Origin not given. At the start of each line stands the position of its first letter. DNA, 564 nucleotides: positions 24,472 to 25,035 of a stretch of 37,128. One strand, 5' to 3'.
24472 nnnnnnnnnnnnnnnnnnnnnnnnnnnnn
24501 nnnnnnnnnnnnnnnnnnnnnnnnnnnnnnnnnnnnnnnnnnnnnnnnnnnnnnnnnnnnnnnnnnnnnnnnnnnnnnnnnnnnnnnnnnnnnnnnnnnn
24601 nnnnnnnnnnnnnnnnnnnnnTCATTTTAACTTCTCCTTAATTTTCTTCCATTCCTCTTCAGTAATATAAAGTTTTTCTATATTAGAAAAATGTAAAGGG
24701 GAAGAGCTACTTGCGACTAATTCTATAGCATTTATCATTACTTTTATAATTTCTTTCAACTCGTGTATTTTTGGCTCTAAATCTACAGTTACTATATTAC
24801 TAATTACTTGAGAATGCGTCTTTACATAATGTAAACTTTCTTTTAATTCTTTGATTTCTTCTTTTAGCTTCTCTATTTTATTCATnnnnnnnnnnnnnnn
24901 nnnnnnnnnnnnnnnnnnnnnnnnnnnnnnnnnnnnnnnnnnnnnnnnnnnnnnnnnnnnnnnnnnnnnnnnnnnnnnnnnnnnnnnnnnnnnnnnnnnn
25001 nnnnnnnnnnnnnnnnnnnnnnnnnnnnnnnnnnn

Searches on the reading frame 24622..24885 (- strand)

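Call 73: search_protein_families(library=phrogs, proteins=[window:24622-24885:-], max_evalue=0.01)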
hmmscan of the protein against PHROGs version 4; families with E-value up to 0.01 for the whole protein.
window:24622-24885:- (87 aa): 3 families
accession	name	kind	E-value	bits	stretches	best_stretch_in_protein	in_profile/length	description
phrog_5620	-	unknown function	0.0008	20.3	1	2-30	26-54/60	-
phrog_36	-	transcription regulation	0.0033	18.1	1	3-86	69-165/220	transcriptional regulator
phrog_10486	-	integration and excision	0.0049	18.1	1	1-51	2-52/111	transposase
